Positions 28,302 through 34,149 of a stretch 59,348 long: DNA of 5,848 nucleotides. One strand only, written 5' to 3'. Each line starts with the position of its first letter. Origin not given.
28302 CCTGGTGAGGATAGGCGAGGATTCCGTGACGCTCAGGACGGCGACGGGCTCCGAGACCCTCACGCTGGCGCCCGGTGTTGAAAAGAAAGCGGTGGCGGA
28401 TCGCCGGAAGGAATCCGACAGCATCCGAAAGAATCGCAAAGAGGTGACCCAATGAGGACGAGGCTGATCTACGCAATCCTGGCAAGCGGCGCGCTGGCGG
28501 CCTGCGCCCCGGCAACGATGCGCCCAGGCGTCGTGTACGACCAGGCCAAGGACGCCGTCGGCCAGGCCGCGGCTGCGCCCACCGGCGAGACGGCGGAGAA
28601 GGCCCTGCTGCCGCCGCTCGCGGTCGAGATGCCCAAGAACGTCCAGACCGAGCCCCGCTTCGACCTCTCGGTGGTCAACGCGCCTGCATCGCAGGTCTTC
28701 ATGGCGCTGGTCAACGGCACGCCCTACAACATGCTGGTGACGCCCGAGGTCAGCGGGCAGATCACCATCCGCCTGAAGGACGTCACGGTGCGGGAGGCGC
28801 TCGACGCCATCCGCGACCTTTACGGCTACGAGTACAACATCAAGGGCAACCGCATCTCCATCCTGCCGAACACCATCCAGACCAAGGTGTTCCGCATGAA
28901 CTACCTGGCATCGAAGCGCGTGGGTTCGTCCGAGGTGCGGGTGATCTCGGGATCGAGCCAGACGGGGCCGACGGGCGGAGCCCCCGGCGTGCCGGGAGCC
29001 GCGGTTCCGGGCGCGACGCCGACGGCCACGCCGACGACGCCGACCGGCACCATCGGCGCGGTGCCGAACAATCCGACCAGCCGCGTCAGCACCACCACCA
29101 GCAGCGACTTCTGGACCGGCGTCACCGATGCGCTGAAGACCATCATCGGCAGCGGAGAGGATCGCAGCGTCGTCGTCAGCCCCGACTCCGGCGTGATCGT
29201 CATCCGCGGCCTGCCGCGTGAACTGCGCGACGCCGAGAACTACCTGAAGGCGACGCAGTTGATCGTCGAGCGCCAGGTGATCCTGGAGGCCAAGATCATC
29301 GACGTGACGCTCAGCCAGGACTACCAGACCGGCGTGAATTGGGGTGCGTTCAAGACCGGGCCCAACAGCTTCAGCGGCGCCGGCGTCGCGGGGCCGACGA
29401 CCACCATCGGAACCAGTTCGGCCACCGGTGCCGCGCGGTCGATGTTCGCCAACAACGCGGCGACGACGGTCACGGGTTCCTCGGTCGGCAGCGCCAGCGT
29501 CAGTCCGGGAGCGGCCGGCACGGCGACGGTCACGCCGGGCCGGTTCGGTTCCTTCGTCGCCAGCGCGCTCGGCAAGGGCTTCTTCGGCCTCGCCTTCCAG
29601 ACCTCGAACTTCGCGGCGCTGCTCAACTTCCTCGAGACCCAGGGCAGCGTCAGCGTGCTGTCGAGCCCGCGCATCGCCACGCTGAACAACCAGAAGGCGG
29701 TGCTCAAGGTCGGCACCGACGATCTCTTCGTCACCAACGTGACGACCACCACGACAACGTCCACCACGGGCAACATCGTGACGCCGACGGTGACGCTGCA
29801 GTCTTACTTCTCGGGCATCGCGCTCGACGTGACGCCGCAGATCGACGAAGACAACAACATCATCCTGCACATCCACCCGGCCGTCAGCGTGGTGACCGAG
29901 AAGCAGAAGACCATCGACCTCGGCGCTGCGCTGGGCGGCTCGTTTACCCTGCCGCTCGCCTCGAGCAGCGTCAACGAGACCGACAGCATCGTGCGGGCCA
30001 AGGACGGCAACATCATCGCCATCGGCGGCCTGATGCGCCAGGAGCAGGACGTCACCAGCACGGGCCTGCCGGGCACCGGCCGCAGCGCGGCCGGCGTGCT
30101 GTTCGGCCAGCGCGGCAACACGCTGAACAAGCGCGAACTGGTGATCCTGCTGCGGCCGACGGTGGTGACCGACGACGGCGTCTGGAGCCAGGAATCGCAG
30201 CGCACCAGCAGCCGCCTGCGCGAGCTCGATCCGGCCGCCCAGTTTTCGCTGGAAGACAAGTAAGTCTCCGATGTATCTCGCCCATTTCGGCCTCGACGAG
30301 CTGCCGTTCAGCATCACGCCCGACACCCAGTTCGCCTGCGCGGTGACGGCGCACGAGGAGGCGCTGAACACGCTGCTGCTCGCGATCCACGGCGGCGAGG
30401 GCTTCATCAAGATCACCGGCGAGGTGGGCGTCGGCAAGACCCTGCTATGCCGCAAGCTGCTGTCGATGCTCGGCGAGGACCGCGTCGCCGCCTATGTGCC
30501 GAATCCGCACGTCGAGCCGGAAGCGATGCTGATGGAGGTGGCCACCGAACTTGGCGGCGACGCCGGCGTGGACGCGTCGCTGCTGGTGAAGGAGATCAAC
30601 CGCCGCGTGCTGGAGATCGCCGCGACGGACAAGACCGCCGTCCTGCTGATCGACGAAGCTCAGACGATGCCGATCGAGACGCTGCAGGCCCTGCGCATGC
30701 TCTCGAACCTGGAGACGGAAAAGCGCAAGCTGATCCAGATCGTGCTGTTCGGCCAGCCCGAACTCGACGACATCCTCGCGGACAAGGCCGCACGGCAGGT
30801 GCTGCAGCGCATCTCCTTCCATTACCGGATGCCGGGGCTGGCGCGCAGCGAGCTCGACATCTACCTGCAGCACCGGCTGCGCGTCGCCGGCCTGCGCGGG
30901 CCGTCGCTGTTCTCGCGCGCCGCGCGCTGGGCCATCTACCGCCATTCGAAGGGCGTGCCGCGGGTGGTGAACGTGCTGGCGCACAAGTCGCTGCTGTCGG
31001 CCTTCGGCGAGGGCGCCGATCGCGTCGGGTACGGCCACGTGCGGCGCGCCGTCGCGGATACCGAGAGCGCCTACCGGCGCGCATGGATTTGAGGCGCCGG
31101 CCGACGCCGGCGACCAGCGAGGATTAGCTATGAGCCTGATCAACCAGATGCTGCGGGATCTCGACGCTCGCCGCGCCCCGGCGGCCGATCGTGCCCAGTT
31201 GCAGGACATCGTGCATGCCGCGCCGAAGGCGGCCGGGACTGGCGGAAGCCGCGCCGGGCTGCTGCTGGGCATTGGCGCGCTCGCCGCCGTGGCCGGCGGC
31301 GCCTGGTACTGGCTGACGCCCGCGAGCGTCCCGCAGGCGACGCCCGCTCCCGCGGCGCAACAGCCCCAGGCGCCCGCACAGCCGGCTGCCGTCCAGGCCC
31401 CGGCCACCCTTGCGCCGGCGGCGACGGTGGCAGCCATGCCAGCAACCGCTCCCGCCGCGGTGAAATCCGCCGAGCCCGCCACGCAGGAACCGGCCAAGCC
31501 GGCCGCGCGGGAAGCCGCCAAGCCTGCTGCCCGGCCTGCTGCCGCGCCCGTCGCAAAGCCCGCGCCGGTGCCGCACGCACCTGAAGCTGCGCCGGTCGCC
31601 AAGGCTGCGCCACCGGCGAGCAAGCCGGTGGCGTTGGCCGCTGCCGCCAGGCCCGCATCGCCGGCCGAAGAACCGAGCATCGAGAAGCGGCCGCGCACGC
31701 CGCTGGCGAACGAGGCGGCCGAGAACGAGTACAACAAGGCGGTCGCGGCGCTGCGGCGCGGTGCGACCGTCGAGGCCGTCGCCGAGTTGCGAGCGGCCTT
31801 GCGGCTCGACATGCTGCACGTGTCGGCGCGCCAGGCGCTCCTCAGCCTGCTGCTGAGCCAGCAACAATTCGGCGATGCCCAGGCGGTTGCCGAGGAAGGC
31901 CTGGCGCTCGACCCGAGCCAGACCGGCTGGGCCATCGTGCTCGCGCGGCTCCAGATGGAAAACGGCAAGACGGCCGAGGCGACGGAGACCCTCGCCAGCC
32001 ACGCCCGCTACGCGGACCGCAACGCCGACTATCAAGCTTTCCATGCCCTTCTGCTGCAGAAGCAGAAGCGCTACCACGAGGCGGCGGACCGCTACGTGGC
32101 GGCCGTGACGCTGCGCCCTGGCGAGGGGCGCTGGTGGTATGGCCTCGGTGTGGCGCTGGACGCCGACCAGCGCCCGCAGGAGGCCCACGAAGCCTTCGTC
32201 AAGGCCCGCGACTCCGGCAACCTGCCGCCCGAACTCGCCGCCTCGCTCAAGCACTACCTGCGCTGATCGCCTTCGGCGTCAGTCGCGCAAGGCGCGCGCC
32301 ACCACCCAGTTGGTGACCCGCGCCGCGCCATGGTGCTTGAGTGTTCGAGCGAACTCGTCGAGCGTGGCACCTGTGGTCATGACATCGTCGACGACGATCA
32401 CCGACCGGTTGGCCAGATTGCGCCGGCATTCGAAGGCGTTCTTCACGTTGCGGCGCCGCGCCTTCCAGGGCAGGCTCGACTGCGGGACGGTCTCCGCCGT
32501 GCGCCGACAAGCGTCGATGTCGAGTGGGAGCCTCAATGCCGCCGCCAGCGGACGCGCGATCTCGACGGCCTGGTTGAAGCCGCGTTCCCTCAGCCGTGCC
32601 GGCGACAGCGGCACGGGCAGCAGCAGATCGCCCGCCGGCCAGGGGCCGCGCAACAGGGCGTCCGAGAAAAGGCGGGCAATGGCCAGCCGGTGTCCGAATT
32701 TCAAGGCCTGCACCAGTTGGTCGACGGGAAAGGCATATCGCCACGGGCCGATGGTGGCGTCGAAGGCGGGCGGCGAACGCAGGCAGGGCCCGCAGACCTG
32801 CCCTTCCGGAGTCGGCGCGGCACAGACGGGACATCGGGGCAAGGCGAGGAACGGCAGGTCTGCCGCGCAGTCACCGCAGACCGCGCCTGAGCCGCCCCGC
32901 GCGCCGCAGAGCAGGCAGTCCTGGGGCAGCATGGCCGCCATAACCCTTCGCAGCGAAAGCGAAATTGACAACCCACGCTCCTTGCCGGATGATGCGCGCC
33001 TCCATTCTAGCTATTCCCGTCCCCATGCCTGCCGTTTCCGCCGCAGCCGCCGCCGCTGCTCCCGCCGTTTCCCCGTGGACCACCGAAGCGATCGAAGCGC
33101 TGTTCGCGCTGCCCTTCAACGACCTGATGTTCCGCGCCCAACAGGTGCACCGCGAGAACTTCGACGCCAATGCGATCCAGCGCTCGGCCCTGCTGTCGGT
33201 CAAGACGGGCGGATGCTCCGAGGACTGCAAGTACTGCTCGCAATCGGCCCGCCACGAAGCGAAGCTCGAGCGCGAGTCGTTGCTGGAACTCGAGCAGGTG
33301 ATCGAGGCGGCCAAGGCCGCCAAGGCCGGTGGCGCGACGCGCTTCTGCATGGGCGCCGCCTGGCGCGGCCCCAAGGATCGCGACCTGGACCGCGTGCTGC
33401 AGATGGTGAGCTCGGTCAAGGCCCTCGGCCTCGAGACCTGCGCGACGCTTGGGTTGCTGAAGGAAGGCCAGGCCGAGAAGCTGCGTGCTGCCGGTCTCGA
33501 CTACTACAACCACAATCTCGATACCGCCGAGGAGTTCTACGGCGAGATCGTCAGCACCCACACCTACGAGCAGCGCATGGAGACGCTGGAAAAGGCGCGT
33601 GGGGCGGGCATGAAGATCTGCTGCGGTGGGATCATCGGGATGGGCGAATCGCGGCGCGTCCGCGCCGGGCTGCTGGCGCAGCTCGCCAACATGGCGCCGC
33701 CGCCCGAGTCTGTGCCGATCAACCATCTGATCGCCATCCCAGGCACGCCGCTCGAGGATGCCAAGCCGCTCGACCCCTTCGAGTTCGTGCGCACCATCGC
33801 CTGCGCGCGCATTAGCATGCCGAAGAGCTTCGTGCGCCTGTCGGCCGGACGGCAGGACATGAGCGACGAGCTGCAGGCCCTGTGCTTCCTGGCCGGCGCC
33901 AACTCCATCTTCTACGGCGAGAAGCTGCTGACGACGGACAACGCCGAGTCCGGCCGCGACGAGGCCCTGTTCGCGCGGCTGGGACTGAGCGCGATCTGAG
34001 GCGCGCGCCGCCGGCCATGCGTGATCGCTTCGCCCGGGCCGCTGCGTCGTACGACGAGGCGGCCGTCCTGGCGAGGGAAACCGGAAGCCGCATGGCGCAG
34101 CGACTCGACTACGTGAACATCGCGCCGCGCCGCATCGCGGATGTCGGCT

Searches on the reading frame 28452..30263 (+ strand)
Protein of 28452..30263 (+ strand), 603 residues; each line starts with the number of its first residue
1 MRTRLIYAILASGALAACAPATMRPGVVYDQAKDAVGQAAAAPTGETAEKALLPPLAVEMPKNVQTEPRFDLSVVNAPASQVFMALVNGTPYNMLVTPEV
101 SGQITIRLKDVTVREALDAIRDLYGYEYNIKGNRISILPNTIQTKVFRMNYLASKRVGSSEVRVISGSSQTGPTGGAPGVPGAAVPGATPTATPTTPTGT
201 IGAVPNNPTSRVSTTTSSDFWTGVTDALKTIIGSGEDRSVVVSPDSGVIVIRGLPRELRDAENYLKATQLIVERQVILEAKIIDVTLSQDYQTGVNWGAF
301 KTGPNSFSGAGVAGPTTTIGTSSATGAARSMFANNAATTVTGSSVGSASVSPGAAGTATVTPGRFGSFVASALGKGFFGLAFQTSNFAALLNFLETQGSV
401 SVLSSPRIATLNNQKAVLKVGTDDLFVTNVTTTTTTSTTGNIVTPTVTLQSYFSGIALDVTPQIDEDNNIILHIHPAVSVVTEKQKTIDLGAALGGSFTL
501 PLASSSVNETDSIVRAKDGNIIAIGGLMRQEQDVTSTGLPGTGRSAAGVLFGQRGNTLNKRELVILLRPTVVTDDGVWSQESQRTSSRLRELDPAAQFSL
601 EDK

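Call 21: search_protein_families(library=ncbifam, proteins=[window:28452-30263:+], max_evalue=0.001)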
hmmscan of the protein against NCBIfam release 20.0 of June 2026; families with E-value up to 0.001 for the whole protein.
window:28452-30263:+ (603 aa): 9 families
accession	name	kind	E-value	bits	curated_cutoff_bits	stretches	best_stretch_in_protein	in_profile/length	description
TIGR02519.1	pilus_MshL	equivalog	1.8e-68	230.7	250.2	1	241-572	2-290/290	pilus (MSHA type) biogenesis protein MshL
TIGR02517.1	type_II_gspD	equivalog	6.3e-40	137.2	351.35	1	194-576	285-594/600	type II secretion system secretin GspD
TIGR02515.1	IV_pilus_PilQ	subfamily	4.3e-33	114.9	284.35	2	236-572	133-427/428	type IV pilus secretin PilQ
TIGR02520.1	pilus_B_mal_scr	equivalog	4.2e-22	78.4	287.65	2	103-330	121-334/513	PilN family type IVB pilus formation outer membrane protein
NF010083.0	PRK13568.1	equivalog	3.2e-21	75.6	554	2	391-573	256-418/419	DNA uptake porin HofQ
TIGR02516.1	type_III_yscC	equivalog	2.1e-19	69.5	238.45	1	237-573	198-462/463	type III secretion system outer membrane ring subunit SctC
NF007851.2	PRK10560.1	exception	4.5e-14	52.1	598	2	66-137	20-91/412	DNA uptake porin HofQ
NF011873.0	PRK15346.1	equivalog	3.2e-07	29.4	524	1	365-540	307-461/499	EscC/YscC/HrcC family type III secretion system outer membrane ring protein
NF042912.1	Amuc_1098_fam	equivalog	0.00012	20.2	750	0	234-423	421-612/805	Amuc_1098 family type IV pilus outer membrane protein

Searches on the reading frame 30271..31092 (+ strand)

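Call 21: search_protein_families(library=ncbifam, proteins=[window:30271-31092:+], max_evalue=0.001)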
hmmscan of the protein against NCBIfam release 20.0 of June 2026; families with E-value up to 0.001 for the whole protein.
window:30271-31092:+ (273 aa): 2 families
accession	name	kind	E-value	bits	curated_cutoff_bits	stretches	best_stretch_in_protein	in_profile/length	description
TIGR03015.1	pepcterm_ATPase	hypoth_equivalog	1.2e-61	208.5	324.5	1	1-264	1-266/269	XrtA/PEP-CTERM system-associated ATPase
NF010248.0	PRK13695.1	equivalog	0.00037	20.2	156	0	46-71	6-31/180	NTPase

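Call 48: search_protein_families(library=pfam, proteins=[window:30271-31092:+], max_evalue=0.00001)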
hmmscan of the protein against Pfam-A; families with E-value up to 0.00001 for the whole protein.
window:30271-31092:+ (273 aa): 3 families
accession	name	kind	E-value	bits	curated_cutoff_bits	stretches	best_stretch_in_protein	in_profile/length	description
PF13401.12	AAA_22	-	3.8e-28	98.8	27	1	41-169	3-130/130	AAA domain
PF13191.12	AAA_16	-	8.2e-09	36.6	32.6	1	30-154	10-164/167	AAA ATPase domain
PF07728.20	AAA_5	-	9.3e-06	26.1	22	0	48-146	4-91/139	AAA domain (dynein-related subfamily)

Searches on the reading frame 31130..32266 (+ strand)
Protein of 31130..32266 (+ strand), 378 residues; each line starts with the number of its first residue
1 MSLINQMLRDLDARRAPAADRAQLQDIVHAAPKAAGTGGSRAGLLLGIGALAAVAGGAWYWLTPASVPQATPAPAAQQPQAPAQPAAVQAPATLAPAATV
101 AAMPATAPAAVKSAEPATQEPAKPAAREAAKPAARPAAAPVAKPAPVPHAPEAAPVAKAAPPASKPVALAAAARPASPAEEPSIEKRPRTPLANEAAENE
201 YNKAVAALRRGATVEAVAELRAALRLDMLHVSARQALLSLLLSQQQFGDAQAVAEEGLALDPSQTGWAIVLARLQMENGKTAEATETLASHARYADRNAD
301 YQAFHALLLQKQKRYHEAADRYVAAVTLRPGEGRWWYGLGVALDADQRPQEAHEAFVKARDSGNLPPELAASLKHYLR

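Call 48: search_protein_families(library=pfam, proteins=[window:31130-32266:+], max_evalue=0.00001)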
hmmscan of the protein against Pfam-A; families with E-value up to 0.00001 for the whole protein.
window:31130-32266:+ (378 aa): 4 families
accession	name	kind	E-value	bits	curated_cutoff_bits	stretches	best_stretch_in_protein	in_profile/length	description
PF14559.12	TPR_19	-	1.2e-12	48.4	25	1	241-308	1-68/68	Tetratricopeptide repeat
PF07719.23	TPR_2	-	7.4e-10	38.6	27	0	335-359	3-27/34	Tetratricopeptide repeat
PF13428.12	TPR_14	-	2e-06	28.3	23.5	0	232-274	2-44/44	Tetratricopeptide repeat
PF13432.12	TPR_16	-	4.8e-06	27.3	32.7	1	306-359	4-57/65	Tetratricopeptide repeat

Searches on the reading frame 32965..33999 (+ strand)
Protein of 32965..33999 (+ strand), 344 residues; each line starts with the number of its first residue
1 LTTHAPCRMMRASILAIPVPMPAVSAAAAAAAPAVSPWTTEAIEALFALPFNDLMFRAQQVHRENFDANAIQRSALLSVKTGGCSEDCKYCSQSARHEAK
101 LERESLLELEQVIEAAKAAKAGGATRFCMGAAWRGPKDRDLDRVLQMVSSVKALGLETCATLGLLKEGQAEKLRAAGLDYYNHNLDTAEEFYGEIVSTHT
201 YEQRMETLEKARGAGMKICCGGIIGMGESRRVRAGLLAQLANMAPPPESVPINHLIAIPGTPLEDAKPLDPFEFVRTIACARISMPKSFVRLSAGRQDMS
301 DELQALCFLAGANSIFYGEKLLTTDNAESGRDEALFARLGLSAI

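Call 48: search_protein_families(library=pfam, proteins=[window:32965-33999:+], max_evalue=0.00001)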
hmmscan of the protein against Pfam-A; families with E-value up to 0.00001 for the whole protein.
window:32965-33999:+ (344 aa): 2 families
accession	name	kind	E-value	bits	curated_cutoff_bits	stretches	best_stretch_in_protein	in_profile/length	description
PF06968.18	BATS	-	4.6e-28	97.7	22.2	1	251-341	1-87/88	Biotin and Thiamin Synthesis associated domain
PF04055.27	Radical_SAM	-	6.7e-23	82.1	29.5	1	80-227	3-152/166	Radical SAM superfamily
